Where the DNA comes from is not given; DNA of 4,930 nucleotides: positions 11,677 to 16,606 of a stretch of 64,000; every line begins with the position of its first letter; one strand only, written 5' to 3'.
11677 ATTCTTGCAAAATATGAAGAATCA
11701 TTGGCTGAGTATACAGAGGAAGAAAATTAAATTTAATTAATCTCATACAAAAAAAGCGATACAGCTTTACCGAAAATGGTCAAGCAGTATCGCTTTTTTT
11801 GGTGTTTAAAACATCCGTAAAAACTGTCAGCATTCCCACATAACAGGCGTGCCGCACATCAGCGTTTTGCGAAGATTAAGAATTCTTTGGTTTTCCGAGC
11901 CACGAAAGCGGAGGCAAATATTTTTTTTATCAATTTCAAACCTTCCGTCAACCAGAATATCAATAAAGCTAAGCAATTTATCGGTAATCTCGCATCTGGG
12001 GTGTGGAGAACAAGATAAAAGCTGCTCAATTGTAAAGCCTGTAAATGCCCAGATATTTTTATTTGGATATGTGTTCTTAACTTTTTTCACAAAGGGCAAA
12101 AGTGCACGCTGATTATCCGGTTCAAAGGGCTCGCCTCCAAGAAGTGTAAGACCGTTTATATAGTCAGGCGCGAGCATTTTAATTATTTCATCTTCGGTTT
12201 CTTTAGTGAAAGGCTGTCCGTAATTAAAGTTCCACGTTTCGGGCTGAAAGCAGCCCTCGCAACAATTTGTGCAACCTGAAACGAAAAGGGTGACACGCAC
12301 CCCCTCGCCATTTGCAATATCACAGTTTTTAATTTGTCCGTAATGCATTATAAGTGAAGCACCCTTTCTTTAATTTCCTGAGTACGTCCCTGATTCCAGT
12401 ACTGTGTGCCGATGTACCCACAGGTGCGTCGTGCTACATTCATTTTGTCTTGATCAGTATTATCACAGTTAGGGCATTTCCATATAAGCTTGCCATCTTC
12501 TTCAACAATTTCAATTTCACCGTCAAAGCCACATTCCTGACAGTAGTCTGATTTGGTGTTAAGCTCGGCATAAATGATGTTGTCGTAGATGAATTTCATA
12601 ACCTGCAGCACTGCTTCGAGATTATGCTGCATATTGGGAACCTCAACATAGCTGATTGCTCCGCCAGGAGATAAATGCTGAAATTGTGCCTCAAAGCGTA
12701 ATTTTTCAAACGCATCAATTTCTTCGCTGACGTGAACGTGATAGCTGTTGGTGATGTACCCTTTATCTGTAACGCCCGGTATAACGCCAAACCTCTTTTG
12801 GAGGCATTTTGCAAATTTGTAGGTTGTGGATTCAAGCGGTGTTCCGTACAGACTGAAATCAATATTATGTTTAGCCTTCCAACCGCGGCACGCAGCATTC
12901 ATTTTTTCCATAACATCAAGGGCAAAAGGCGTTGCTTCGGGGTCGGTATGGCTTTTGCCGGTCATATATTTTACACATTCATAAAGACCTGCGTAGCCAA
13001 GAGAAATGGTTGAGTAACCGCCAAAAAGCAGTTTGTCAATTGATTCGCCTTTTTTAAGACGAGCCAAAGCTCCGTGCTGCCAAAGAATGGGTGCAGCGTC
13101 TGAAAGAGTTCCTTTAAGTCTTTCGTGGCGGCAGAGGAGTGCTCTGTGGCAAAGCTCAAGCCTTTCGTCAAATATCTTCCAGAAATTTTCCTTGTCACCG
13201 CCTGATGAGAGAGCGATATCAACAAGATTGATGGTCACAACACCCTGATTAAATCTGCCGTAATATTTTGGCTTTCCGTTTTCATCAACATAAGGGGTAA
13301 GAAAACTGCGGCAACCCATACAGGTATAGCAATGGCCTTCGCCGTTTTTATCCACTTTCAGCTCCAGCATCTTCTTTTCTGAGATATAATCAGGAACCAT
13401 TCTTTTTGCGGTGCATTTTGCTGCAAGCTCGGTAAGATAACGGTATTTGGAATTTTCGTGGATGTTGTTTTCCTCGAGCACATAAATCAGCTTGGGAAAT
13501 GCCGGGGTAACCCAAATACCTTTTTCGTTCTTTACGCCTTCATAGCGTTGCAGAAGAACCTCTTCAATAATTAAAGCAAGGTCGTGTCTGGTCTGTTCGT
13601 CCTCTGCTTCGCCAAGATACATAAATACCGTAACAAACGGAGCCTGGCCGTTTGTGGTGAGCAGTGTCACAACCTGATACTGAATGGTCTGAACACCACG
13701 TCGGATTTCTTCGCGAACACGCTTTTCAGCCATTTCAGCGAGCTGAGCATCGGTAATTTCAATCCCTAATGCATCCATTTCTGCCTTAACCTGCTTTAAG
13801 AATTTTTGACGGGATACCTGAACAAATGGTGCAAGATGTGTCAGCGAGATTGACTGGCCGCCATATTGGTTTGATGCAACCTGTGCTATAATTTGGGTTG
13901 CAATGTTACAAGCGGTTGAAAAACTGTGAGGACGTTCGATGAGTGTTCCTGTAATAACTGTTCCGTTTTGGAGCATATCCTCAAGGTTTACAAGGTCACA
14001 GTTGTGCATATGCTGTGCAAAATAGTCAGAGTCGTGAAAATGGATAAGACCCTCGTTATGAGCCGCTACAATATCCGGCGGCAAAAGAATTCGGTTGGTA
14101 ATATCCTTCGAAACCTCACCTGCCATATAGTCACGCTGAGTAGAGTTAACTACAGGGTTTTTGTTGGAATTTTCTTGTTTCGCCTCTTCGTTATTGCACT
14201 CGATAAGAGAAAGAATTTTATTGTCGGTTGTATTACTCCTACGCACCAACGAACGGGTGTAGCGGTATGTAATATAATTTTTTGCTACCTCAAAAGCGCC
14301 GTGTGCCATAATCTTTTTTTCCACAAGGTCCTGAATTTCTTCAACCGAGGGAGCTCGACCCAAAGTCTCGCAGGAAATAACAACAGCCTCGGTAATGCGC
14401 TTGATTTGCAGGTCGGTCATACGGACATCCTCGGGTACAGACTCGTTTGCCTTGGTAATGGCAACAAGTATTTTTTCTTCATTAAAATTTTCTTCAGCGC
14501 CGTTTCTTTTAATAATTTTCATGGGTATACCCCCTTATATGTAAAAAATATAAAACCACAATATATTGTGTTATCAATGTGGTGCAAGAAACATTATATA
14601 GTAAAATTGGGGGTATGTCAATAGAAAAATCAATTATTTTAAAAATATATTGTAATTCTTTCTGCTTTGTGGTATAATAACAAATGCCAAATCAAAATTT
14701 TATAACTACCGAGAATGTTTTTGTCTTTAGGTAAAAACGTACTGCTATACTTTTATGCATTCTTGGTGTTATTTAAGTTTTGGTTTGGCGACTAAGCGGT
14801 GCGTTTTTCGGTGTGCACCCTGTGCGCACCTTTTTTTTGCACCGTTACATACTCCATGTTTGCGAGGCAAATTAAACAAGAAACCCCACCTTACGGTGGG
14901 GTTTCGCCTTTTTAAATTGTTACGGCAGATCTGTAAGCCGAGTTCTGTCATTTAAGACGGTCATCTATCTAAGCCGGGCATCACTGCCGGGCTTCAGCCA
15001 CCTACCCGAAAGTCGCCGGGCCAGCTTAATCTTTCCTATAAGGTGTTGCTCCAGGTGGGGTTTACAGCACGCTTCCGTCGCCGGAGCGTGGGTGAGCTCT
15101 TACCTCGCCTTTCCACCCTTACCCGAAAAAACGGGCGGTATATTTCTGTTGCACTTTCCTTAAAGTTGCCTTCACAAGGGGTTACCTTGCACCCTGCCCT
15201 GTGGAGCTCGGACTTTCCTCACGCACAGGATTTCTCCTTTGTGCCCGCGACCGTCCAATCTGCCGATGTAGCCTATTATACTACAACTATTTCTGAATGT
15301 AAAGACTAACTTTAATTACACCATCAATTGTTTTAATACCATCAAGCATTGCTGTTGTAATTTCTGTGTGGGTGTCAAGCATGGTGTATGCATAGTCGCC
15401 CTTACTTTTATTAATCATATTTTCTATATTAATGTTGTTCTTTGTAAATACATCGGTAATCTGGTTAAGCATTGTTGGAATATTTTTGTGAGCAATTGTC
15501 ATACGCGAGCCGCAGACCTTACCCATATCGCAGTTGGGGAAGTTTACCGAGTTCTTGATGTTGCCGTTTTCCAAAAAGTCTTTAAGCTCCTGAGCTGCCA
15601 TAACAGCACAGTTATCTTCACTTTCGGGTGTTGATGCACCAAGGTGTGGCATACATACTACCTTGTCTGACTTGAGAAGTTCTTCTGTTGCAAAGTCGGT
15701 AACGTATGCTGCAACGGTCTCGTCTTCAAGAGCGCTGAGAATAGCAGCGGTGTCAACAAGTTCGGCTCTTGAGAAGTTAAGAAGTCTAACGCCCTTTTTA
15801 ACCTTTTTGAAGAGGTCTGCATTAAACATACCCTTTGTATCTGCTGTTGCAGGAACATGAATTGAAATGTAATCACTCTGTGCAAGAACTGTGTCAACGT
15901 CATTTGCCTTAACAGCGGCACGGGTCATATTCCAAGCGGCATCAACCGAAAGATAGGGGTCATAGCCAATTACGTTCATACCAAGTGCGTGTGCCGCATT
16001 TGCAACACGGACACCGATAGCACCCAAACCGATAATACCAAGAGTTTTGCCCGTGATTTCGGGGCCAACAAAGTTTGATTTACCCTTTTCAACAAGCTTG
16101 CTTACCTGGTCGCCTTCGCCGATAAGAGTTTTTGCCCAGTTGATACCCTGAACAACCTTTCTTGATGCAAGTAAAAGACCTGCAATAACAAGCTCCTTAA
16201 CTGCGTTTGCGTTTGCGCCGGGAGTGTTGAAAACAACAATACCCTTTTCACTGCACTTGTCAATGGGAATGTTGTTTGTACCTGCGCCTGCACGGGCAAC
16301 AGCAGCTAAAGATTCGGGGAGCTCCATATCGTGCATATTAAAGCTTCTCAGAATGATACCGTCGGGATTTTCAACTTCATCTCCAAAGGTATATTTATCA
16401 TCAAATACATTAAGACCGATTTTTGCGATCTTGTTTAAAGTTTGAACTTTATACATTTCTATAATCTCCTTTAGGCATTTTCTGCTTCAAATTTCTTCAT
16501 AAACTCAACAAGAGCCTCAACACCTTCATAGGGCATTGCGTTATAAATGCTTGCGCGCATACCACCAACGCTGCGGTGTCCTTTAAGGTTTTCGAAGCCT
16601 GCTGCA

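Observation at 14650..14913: Unannotated structured small RNA with a paralog 33 kb away (copy A, divergent from nrdD)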

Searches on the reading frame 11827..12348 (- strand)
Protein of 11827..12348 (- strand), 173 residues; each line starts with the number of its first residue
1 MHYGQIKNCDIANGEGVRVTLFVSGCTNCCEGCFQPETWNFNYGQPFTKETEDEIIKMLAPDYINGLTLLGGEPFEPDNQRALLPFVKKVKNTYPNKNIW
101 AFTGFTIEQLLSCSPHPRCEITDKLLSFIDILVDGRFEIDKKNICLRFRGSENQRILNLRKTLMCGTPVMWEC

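Call 75: search_protein_families(library=pfam, proteins=[window:11827-12348:-], max_evalue=0.00001)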
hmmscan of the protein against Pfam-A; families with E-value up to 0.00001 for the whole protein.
window:11827-12348:- (173 aa): 2 families
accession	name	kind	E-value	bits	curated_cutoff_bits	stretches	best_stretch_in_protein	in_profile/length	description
PF13353.11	Fer4_12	-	3.8e-51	173.4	22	1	12-156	1-136/137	4Fe-4S single cluster domain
PF04055.27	Radical_SAM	-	7e-06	26.7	29.5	1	22-96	3-74/166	Radical SAM superfamily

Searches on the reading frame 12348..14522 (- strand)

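Call 75: search_protein_families(library=pfam, proteins=[window:12348-14522:-], max_evalue=0.00001)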
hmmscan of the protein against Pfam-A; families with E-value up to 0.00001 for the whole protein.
window:12348-14522:- (724 aa): 3 families
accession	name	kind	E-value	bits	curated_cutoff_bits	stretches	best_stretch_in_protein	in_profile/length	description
PF13597.11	NRDD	-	5.3e-199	663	26.2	1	117-723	1-562/562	Anaerobic ribonucleoside-triphosphate reductase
PF03477.21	ATP-cone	-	2.7e-21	76.4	25.8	1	1-91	1-87/88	ATP cone domain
PF01228.26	Gly_radical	-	6.3e-20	72.1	22.2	1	598-705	1-103/106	Glycine radical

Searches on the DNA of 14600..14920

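Call 5: search_rna_families(source=window, start=14600, end=14920, threshold=evalue, max_evalue=10, show_alignments=3)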
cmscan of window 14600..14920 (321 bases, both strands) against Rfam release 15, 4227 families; matches with E-value up to 10: 14.
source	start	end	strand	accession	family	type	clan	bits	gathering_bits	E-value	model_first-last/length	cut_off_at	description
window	14793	14913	+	RF01772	rnk_pseudo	Cis-reg; leader;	-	30.2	55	0.0021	1-108/108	no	Pseudomonas rnk leader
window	14685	14790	+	RF03641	mir-991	Gene; miRNA;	-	24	100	0.012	1-88/88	no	mir-991 microRNA precursor family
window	14858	14919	+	RF02621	BSnc120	Gene; sRNA;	-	23.5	114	0.0036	1-88/88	no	Brucella sRNA 120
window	14881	14908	-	RF00372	sroH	Gene; sRNA;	-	20.5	80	0.005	135-161/161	no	sroH RNA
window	14692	14783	+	RF03616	MIR1888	Gene; miRNA;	-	20.4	72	0.17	1-101/101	no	MIR1888 microRNA precursor family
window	14686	14789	+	RF03556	mir-559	Gene; miRNA;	-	20.3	95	0.18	1-91/91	no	mir-559 microRNA precursor family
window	14870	14920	-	RF01772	rnk_pseudo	Cis-reg; leader;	-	20.2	55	0.32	53-108/108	5'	Pseudomonas rnk leader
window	14816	14911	+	RF01859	Phe_leader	Cis-reg; leader;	-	19.9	55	0.5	1-125/125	no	Phenylalanine leader peptide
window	14871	14920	-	RF01771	rnk_leader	Cis-reg; leader;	-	17.5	50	1.7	57-109/109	5'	Enterobacteria rnk leader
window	14875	14920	-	RF01859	Phe_leader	Cis-reg; leader;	-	17.3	55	1.9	76-125/125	5'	Phenylalanine leader peptide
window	14808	14920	+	RF00121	MicC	Gene; sRNA;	-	16.4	90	5.8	1-123/123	no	MicC RNA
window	14877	14920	-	RF02891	AgrB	Gene; antisense;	-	13.8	40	9.7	40-84/84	5'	ArsR-gov region gene B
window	14878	14911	-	RF02621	BSnc120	Gene; sRNA;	-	13.6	114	4.8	37-70/88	no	Brucella sRNA 120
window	14884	14900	-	RF03167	c-di-GMP-I-GGC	Cis-reg; riboswitch;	CL00126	12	59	3.6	16-32/80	no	c-di-GMP-I-GGC riboswitch aptamer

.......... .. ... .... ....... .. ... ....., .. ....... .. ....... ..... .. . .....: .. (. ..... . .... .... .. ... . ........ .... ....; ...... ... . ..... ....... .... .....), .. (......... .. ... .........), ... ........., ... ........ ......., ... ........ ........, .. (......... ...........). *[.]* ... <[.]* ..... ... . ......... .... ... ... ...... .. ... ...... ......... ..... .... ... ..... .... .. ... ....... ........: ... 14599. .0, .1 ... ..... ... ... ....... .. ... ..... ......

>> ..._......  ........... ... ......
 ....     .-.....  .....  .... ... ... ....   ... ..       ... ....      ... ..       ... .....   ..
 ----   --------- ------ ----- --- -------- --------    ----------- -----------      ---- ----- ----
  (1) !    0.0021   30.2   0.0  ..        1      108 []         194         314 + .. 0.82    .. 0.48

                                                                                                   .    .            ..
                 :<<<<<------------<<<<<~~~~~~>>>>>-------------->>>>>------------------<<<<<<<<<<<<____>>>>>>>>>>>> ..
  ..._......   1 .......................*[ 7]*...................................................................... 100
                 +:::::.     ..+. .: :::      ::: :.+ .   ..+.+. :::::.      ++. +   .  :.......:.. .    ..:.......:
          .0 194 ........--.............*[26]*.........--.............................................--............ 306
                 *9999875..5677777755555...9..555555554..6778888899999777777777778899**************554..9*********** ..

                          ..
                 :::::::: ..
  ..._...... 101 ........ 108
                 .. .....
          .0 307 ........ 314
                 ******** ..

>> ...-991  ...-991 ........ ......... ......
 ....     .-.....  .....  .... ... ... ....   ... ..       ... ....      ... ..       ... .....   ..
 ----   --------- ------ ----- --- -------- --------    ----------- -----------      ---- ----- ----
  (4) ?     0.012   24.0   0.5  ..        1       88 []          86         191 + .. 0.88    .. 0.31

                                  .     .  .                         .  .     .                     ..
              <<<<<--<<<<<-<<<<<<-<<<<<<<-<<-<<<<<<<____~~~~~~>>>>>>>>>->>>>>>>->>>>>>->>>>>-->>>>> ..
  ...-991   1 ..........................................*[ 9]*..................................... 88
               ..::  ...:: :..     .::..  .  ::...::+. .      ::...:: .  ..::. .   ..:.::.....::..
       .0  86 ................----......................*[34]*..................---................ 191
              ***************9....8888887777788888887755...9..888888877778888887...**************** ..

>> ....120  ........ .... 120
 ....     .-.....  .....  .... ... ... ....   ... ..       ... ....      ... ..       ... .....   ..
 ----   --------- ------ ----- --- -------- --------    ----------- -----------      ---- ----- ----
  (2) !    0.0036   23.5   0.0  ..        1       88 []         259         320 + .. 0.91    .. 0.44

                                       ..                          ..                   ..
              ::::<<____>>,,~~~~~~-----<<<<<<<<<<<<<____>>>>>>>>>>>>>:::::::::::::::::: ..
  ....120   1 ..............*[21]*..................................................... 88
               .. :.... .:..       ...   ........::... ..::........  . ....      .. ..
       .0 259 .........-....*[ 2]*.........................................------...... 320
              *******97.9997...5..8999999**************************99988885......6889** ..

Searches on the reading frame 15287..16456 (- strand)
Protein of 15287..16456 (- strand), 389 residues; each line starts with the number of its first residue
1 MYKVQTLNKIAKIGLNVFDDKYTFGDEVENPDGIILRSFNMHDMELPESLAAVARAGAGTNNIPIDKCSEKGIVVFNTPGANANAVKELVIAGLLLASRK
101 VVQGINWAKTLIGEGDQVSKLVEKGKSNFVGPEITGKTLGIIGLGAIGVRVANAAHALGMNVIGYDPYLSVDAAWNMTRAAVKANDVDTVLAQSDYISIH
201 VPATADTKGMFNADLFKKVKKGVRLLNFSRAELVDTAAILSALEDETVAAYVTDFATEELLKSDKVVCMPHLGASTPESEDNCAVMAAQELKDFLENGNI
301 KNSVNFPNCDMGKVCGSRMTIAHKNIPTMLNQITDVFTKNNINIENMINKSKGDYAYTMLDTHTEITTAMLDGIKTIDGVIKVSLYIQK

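Call 75: search_protein_families(library=pfam, proteins=[window:15287-16456:-], max_evalue=0.00001)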
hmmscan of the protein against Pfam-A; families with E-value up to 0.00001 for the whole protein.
window:15287-16456:- (389 aa): 3 families
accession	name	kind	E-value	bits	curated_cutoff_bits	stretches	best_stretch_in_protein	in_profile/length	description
PF02826.25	2-Hacid_dh_C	-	1.9e-42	145.1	25.1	1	117-273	23-178/178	D-isomer specific 2-hydroxyacid dehydrogenase, NAD binding domain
PF00389.36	2-Hacid_dh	-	2.9e-18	66.3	24.6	1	24-305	33-134/134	D-isomer specific 2-hydroxyacid dehydrogenase, catalytic domain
PF03446.21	NAD_binding_2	-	7.5e-08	33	21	1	139-247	2-111/161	NAD binding domain of 6-phosphogluconate dehydrogenase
